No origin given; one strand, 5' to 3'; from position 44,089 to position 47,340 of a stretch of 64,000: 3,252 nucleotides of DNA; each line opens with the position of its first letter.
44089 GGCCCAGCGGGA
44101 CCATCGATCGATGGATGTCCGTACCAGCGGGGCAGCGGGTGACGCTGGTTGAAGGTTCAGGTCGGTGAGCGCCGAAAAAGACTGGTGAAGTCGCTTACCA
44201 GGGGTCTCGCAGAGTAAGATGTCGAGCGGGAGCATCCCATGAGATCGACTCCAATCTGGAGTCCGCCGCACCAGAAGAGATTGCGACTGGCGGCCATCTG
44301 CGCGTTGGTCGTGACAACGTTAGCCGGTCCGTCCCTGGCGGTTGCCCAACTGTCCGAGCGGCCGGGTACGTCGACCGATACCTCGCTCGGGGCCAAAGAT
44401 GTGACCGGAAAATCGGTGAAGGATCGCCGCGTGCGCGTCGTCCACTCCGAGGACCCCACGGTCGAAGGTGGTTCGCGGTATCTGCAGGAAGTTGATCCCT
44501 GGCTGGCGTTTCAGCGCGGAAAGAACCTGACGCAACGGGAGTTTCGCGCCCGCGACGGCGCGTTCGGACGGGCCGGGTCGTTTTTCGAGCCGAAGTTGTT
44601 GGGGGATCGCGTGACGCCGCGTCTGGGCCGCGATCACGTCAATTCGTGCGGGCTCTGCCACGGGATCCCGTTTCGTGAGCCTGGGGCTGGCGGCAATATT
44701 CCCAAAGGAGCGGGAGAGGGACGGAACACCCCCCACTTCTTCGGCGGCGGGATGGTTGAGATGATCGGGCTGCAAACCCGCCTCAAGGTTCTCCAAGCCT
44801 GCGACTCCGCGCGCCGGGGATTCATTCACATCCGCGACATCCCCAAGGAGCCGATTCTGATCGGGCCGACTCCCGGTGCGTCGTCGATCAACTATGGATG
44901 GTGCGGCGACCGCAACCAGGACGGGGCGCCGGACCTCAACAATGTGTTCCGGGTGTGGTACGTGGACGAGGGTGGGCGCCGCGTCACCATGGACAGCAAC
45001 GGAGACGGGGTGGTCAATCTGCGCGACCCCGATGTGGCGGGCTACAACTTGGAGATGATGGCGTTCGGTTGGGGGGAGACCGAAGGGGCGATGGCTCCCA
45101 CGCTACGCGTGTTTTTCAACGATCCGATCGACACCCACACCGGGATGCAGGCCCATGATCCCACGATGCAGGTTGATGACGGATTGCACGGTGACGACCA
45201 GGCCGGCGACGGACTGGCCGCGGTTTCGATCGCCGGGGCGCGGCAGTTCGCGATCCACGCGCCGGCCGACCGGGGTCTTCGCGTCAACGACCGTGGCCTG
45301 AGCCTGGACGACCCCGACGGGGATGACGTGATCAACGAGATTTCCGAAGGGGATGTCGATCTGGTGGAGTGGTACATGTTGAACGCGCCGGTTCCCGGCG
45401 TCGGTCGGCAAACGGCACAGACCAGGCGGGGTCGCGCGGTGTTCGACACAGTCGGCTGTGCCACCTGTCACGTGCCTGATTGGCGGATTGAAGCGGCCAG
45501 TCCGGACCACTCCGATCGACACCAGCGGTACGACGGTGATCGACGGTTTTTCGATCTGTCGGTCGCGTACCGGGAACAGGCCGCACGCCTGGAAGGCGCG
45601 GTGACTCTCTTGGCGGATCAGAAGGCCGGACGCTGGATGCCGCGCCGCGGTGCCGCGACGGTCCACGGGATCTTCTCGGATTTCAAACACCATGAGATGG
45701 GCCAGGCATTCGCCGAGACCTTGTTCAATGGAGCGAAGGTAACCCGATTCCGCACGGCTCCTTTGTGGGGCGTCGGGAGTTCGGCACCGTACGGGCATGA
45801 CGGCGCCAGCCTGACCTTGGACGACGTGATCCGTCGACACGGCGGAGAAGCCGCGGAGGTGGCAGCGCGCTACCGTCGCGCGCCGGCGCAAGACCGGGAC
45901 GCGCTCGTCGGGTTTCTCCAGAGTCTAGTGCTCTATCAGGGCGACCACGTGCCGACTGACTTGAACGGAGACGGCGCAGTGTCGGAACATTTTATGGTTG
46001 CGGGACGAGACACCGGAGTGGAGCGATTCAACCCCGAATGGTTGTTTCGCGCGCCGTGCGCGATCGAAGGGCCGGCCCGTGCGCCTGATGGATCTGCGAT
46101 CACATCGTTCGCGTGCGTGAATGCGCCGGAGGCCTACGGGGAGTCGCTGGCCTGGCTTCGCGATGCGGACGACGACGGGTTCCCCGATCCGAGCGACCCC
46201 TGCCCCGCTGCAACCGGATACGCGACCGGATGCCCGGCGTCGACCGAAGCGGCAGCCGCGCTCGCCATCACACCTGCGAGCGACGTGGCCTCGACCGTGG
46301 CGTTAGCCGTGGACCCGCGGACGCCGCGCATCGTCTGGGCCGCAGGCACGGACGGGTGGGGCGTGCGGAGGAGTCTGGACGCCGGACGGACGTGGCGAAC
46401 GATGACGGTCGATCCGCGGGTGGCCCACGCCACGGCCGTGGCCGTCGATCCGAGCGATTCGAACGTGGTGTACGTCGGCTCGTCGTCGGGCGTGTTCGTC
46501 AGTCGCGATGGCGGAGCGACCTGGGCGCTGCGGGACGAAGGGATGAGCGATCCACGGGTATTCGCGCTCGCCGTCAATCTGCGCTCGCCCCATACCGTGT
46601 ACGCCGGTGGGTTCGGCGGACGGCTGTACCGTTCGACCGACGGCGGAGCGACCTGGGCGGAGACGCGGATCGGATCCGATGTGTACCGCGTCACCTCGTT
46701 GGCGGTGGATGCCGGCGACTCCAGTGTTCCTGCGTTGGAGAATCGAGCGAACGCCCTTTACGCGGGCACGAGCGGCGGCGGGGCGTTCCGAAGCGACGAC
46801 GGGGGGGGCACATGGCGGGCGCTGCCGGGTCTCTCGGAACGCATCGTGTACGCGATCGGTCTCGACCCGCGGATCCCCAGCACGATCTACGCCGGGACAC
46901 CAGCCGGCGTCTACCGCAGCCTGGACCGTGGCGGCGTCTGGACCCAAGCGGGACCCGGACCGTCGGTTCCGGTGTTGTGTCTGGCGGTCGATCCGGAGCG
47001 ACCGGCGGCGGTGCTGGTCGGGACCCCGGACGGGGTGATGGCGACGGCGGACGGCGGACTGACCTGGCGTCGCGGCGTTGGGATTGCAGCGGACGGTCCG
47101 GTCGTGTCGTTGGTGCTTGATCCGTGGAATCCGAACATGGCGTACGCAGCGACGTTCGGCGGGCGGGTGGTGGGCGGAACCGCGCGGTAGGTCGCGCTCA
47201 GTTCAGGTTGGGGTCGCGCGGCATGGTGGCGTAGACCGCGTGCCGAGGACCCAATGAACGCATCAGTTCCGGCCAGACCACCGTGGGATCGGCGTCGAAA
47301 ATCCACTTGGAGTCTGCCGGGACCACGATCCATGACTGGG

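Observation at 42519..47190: Candidate new exported redox system: FG-GAP/ASPIC-UnbV lipoprotein plus di-heme enzyme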

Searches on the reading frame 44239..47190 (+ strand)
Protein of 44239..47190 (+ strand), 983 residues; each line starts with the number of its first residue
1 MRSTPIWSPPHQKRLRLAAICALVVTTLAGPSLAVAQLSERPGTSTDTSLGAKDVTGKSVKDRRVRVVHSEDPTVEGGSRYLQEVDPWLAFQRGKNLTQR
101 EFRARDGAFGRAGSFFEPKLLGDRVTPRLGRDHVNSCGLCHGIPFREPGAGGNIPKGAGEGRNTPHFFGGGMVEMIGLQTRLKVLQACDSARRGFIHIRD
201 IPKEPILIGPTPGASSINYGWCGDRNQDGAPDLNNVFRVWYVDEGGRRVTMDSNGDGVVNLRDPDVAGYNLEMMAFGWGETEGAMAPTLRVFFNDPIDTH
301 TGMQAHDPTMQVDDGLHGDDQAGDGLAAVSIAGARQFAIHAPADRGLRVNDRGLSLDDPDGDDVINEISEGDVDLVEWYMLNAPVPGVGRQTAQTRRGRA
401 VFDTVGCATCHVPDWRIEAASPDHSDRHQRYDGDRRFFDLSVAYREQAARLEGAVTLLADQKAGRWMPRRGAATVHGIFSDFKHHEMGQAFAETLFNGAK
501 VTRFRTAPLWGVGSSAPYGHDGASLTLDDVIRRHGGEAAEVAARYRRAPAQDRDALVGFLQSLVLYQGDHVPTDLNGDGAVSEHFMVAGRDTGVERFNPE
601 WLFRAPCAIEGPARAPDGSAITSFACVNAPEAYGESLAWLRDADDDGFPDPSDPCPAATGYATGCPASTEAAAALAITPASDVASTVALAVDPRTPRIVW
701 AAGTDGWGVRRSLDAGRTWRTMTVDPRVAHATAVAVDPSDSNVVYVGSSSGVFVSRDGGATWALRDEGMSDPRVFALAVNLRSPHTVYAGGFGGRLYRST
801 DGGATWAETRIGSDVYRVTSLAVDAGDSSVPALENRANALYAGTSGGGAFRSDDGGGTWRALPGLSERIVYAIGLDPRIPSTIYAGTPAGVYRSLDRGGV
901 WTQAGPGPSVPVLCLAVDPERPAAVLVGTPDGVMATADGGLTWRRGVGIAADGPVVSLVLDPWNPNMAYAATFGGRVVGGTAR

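Call 7: search_protein_families(library=pfam, proteins=[window:44239-47190:+], max_evalue=0.01)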
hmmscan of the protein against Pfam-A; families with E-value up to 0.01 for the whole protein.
window:44239-47190:+ (983 aa): 6 families
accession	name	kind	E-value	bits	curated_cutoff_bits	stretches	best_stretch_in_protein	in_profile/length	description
PF06537.16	DHOR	-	2.9e-12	46.3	22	1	479-563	408-499/499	Di-haem oxidoreductase, putative peroxidase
PF02012.26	BNR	-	3.5e-11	41.8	27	0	797-807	1-11/12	BNR/Asp-box repeat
PF15902.12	Sortilin-Vps10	-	5.6e-10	39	33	2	752-862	3-112/446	Sortilin, neurotensin receptor 3,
PF14870.12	PSII_BNR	-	1.5e-06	28.1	27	0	778-815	238-275/303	Photosynthesis system II assembly factor YCF48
PF15899.11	BNR_6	-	0.00047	20.4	27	0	892-903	2-13/14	BNR-Asp box repeat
PF00034.26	Cytochrom_C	-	0.0016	20.1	21.3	0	397-439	3-45/90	Cytochrome c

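Call 8: search_protein_families(library=ncbifam, proteins=[window:44239-47190:+], max_evalue=0.01)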
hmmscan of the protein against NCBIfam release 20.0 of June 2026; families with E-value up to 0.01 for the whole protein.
window:44239-47190:+ (983 aa): 4 families
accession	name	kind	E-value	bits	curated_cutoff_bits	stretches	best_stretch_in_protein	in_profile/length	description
NF045728.1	glycosyl_F510_1955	equivalog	8.1e-31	107.2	175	4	688-810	97-214/246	F510_1955 family glycosylhydrolase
NF010237.0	PRK13684.1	equivalog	5.4e-08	32.2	326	0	778-815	264-301/334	photosynthesis system II assembly factor Ycf48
TIGR03981.2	SAM_quin_mod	hypoth_equivalog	1.1e-05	24.5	340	1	502-535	326-359/411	His-Xaa-Ser system-associated MauG-like protein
TIGR04039.1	MXAN_0977_Heme2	hypoth_equivalog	0.0015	17.6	362.85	1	499-538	240-281/336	MbnH family di-heme enzyme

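Call 12: find_homologous_proteins(query=window:44239-47187:+, max_evalue=0.00001)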
Query window:44239-47187:+ (983 aa): 473 proteins with E <= 0.00001 among 8000 candidates; the best 120 are listed.
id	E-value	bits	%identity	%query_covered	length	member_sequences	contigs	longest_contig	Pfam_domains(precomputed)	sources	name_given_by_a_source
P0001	0.0e+0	1840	81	99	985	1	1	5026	PF06537.17,PF14870.13,PF02012.27,PF15902.13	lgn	-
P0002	0.0e+0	1808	80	100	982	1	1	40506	PF06537.17,PF25852.1,PF14870.13,PF02012.27,PF15902.13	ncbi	-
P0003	0.0e+0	1803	82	97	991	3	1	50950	PF06537.17,PF25852.1,PF14870.13,PF02012.27,PF15902.13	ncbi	ncbi:MAG: di-heme oxidoredictase family protein [Nitrospirota bacterium]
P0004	0.0e+0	1759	79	98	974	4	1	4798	PF06537.17,PF25852.1,PF14870.13,PF15902.13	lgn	-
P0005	0.0e+0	1738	77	99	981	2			PF06537.17,PF15899.12,PF14870.13,PF02012.27,PF15902.13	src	-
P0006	0.0e+0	1646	74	96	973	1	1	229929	PF06537.17,PF25852.1,PF14870.13,PF15902.13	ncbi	ncbi:MAG: di-heme oxidoredictase family protein [Nitrospirota bacterium]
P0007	0.0e+0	1641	73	98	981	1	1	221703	PF06537.17,PF25852.1,PF14870.13,PF02012.27,PF15902.13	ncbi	ncbi:MAG: di-heme oxidoredictase family protein [Nitrospirota bacterium]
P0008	0.0e+0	1639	73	99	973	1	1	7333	PF06537.17,PF25852.1,PF14870.13,PF02012.27,PF15902.13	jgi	jgi:photosystem II stability/assembly factor-like uncharacterized protein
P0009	0.0e+0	1627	73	98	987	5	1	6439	PF06537.17,PF25852.1,PF14870.13,PF02012.27,PF15902.13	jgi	jgi:photosystem II stability/assembly factor-like uncharacterized protein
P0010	0.0e+0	1627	73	98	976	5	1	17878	PF06537.17,PF25852.1,PF14870.13,PF02012.27,PF15902.13,PF00034.27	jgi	jgi:photosystem II stability/assembly factor-like uncharacterized protein/mono/diheme cytochrome c f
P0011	0.0e+0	1453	66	98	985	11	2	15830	PF06537.17,PF02012.27,PF15902.13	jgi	-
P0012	0.0e+0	1452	66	97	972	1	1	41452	PF06537.17,PF25852.1,PF02012.27,PF15902.13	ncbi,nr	ncbi:MAG: hypothetical protein HY207_05930 [Nitrospirae bacterium]|nr:hypothetical protein [Nitrospi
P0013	0.0e+0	1445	65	98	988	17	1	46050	PF06537.17,PF02012.27,PF15902.13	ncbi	-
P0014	0.0e+0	1421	65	97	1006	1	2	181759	PF06537.17,PF14870.13,PF02012.27,PF15902.13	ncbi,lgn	-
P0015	0.0e+0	1415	65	96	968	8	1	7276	PF06537.17,PF15902.13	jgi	jgi:hypothetical protein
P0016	0.0e+0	1168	52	96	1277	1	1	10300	PF06537.17,PF25852.1,PF14870.13,PF02012.27,PF15902.13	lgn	-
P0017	0.0e+0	1158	72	73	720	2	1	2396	PF06537.17,PF25852.1,PF14870.13,PF02012.27,PF15902.13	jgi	jgi:photosystem II stability/assembly factor-like uncharacterized protein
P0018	0.0e+0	1130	51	98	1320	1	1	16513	PF06537.17,PF25852.1,PF14870.13,PF02012.27,PF15902.13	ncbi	-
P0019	0.0e+0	1082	46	96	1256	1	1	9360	PF06537.17,PF25852.1,PF14870.13,PF02012.27,PF15902.13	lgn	-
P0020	7.7e-288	976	76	58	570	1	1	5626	PF06537.17,PF14870.13,PF02012.27,PF15902.13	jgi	jgi:photosystem II stability/assembly factor-like uncharacterized protein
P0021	2.0e-206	707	52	67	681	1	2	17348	PF06537.17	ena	-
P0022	3.1e-204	699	52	66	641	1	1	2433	PF06537.17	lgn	-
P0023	3.8e-204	699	52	64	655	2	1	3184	PF06537.17,PF00034.27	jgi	jgi:hypothetical protein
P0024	1.2e-203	697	52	66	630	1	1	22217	PF06537.17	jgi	-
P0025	9.9e-202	691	52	66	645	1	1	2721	PF06537.17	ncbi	-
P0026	7.0e-201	688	52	66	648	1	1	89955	PF06537.17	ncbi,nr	ncbi:MAG: hypothetical protein C0501_07085 [Isosphaera sp.]|nr:hypothetical protein [Isosphaera sp.]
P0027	1.4e-200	687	50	65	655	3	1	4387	PF06537.17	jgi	jgi:hypothetical protein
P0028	3.8e-200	686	51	64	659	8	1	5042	PF06537.17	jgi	jgi:Di-haem oxidoreductase, putative peroxidase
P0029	2.5e-199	683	51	66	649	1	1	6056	PF06537.17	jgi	jgi:hypothetical protein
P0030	1.3e-198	681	50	66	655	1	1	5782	PF06537.17,PF13442.12,PF00034.27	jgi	jgi:hypothetical protein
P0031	1.3e-198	681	52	65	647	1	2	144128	PF06537.17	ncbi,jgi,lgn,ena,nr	ncbi:MAG: hypothetical protein OES32_02050 [Acidobacteriota bacterium]|nr:hypothetical protein [Acid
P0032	3.3e-198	679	50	66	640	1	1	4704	PF06537.17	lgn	-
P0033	3.4e-198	679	49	65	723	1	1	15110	PF06537.17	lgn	-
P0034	3.4e-198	679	51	64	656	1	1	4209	PF06537.17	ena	-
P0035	4.8e-198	679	51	64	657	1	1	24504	PF06537.17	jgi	jgi:hypothetical protein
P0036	6.1e-198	678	50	65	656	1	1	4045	PF06537.17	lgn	-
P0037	8.9e-198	678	49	66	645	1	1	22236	PF06537.17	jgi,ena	-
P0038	1.1e-197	678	52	64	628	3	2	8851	PF06537.17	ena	-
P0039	1.4e-197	677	50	66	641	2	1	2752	PF06537.17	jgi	jgi:hypothetical protein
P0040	4.5e-197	676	50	64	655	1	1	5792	PF06537.17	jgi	jgi:hypothetical protein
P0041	1.9e-196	674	52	64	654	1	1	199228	PF06537.17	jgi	jgi:hypothetical protein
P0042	3.8e-196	673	50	66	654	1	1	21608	PF06537.17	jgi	jgi:hypothetical protein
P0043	4.6e-196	672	50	66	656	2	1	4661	PF06537.17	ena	-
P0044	5.2e-196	672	52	65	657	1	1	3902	PF06537.17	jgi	jgi:hypothetical protein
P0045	6.9e-196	672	51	66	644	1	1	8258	PF06537.17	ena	-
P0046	1.6e-195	670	50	64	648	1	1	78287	PF06537.17,PF00034.27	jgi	jgi:hypothetical protein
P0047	1.7e-195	670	49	66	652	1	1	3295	PF06537.17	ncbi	-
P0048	3.0e-195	670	51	64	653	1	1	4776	PF06537.17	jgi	jgi:hypothetical protein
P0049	3.5e-195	669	50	66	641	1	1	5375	PF06537.17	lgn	-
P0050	4.5e-195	669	49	65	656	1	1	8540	PF06537.17,PF00034.27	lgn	-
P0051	6.4e-195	669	50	66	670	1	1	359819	PF00404.25,PF06537.17,PF13202.13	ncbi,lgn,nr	ncbi:hypothetical protein HS125_10275 [bacterium]|nr:hypothetical protein [bacterium]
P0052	8.9e-195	668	50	64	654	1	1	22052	PF06537.17,PF00034.27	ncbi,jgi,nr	ncbi:MAG TPA: di-heme oxidoredictase family protein [Gemmataceae bacterium]|nr:di-heme oxidoredictas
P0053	9.2e-195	668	51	64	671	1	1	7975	PF00404.25,PF06537.17,PF00034.27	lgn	-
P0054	9.9e-195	668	49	66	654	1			PF06537.17,PF00034.27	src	-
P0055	1.0e-194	668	51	65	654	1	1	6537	PF06537.17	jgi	jgi:hypothetical protein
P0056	1.1e-194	668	50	66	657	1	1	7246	PF06537.17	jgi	jgi:hypothetical protein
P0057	1.1e-194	668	48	66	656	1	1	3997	PF06537.17,PF00034.27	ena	-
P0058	1.3e-194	668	50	67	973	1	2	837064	PF06537.17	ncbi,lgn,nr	ncbi:hypothetical protein KQI84_09490 [bacterium]|nr:hypothetical protein [bacterium]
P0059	1.3e-194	667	51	66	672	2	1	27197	PF06537.17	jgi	jgi:Di-haem oxidoreductase, putative peroxidase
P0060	1.5e-194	667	50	64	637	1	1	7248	PF06537.17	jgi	jgi:hypothetical protein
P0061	1.7e-194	667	51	64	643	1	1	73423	PF06537.17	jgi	jgi:Di-haem oxidoreductase, putative peroxidase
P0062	4.2e-194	666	49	66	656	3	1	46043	PF06537.17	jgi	jgi:hypothetical protein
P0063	4.7e-194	666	50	66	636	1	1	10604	PF06537.17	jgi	jgi:hypothetical protein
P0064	5.8e-194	665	49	64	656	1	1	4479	PF06537.17,PF00034.27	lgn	-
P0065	6.8e-194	665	49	64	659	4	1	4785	PF06537.17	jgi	jgi:hypothetical protein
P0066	7.5e-194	665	50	64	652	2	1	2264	PF06537.17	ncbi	-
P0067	8.7e-194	665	50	66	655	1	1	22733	PF06537.17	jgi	jgi:hypothetical protein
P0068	8.8e-194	665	49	66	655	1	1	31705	PF06537.17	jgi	jgi:hypothetical protein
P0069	3.2e-193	663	49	66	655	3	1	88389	PF06537.17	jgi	jgi:hypothetical protein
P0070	4.0e-193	663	51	66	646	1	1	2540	PF06537.17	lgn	-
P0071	6.7e-193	662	48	65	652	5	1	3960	PF06537.17,PF00034.27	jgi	jgi:hypothetical protein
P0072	7.6e-193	662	50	66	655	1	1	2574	PF06537.17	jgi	jgi:hypothetical protein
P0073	8.7e-193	661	49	66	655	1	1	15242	PF06537.17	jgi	jgi:hypothetical protein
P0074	1.0e-192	661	49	66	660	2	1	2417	PF06537.17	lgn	-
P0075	1.1e-192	661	50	66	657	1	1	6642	PF06537.17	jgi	jgi:hypothetical protein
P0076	1.2e-192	661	50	66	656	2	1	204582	PF06537.17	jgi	jgi:hypothetical protein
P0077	1.4e-192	661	50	64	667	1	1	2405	PF06537.17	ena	-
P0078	1.6e-192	661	50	64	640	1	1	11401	PF06537.17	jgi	jgi:hypothetical protein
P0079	4.0e-192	659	48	66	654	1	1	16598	PF06537.17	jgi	jgi:hypothetical protein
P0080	4.4e-192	659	48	66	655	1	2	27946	PF06537.17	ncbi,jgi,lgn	jgi:hypothetical protein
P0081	5.7e-192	659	50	66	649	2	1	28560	PF06537.17,PF00034.27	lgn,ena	-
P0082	7.7e-192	658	49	66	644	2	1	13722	PF06537.17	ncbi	-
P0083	9.8e-192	658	50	64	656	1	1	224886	PF06537.17,PF00034.27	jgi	jgi:hypothetical protein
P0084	1.0e-191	658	51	66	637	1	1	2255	PF06537.17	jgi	jgi:hypothetical protein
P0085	1.4e-191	657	50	66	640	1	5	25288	PF06537.17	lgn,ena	-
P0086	1.6e-191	657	48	66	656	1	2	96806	PF06537.17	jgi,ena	jgi:hypothetical protein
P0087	1.8e-191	657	49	66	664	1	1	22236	PF06537.17,PF00034.27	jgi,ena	-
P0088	3.0e-191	656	49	66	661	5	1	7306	PF06537.17,PF00034.27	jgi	jgi:hypothetical protein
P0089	3.1e-191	656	48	66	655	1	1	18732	PF06537.17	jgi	jgi:hypothetical protein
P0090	3.7e-191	656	48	66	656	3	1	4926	PF06537.17,PF00034.27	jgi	jgi:hypothetical protein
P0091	4.0e-191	656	48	66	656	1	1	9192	PF06537.17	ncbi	-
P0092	4.3e-191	656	49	67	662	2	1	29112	PF06537.17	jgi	jgi:hypothetical protein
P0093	5.1e-191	656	48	66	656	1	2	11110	PF06537.17,PF00034.27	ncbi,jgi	jgi:hypothetical protein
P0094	6.0e-191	655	49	66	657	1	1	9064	PF06537.17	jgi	jgi:hypothetical protein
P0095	8.0e-191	655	49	66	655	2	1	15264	PF06537.17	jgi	jgi:hypothetical protein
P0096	8.9e-191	655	48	66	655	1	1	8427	PF06537.17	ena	-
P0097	9.9e-191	655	48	66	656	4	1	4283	PF06537.17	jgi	jgi:hypothetical protein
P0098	1.1e-190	655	48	66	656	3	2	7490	PF06537.17,PF00034.27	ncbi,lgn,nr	ncbi:MAG: c-type cytochrome [Gemmataceae bacterium]|nr:c-type cytochrome [Gemmataceae bacterium]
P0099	1.1e-190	654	48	66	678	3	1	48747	PF06537.17,PF00034.27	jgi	jgi:hypothetical protein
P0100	1.2e-190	654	49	64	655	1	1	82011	PF06537.17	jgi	jgi:hypothetical protein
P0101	1.6e-190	654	48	66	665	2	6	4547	PF06537.17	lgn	-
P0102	2.2e-190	653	48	66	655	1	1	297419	PF06537.17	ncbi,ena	-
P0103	2.8e-190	653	49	64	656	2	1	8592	PF06537.17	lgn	-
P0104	3.5e-190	653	49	66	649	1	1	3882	PF06537.17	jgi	jgi:hypothetical protein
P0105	5.1e-190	652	50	64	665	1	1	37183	PF06537.17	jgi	jgi:hypothetical protein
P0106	5.2e-190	652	48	68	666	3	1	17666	PF06537.17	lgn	-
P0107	5.7e-190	652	50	66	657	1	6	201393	PF06537.17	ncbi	-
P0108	5.8e-190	652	49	65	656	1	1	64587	PF06537.17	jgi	jgi:hypothetical protein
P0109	7.5e-190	652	50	62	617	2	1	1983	PF06537.17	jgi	jgi:hypothetical protein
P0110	8.5e-190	652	49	67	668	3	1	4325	PF06537.17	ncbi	-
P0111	8.5e-190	652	50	64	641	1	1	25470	PF06537.17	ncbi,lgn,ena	-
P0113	1.1e-189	651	50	66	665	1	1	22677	PF06537.17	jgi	jgi:hypothetical protein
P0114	2.0e-189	650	49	64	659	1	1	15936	PF06537.17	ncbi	-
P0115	2.2e-189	650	49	66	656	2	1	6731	PF06537.17,PF00034.27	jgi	jgi:hypothetical protein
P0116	2.8e-189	650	49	64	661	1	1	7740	PF06537.17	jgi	jgi:hypothetical protein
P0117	2.9e-189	650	49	64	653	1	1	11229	PF06537.17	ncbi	-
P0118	3.1e-189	650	49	64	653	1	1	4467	PF06537.17,PF00034.27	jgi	jgi:hypothetical protein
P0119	3.3e-189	650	47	66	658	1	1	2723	PF06537.17,PF00034.27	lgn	-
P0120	3.4e-189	650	48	66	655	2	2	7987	PF06537.17,PF00034.27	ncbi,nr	ncbi:MAG TPA: di-heme oxidoredictase family protein [Gemmataceae bacterium]|nr:di-heme oxidoredictas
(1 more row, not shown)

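Call 15: find_encoding_contigs(protein=P0007, flank=8000, max_places=2)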
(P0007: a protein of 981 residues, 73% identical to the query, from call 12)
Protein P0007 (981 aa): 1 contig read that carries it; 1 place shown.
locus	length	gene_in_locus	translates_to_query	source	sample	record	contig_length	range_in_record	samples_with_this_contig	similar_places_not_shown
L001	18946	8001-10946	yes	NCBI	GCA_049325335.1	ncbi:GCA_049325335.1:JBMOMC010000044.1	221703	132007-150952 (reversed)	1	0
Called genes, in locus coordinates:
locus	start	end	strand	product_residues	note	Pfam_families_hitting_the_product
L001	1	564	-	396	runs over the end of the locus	PF01266:DAO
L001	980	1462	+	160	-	PF19480:DUF6016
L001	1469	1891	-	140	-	PF07238:PilZ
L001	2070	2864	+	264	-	PF01987:AIM24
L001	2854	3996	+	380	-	PF01435:Peptidase_M48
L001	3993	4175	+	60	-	-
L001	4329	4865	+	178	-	PF03848:TehB, PF13489:Methyltransf_23 (weak), PF13847:Methyltransf_31, PF08241:Methyltransf_11, PF08242:Methyltransf_12 (weak), PF13649:Methyltransf_25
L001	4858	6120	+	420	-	PF03453:MoeA_N, PF00994:MoCF_biosynth, PF03454:MoeA_C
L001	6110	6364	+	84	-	PF01037:AsnC_trans_reg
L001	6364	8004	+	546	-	PF13517:FG-GAP_3, PF07593:UnbV_ASPIC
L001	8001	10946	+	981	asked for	PF06537:DHOR, PF14870:PSII_BNR (faint), PF25852:DUF6242_C (faint), PF02012:BNR (faint), PF15902:Sortilin-Vps10 (weak)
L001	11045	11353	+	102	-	PF03992:ABM, PF27604:PB2B2_08 (weak)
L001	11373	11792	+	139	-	PF20701:HetE-N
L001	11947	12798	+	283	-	PF06325:PrmA, PF05175:MTS, PF13489:Methyltransf_23 (weak), PF13649:Methyltransf_25 (weak)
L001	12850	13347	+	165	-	PF01475:FUR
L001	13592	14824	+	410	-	PF25917:BSH_RND, PF25919:BSH_CusB (weak), PF25973:BSH_CzcB, PF25876:HH_MFP_RND, PF25954:Beta-barrel_RND_2, PF25990:Beta-barrel_YknX, PF25967:RND-MFP_C (faint), PF25989:YknX_C (weak)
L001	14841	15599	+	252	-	PF00005:ABC_tran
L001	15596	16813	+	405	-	PF12704:MacB_PCD, PF02687:FtsX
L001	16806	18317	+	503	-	PF02321:OEP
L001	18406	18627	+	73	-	PF04324:Fer2_BFD (weak)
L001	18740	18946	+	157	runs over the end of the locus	PF00210:Ferritin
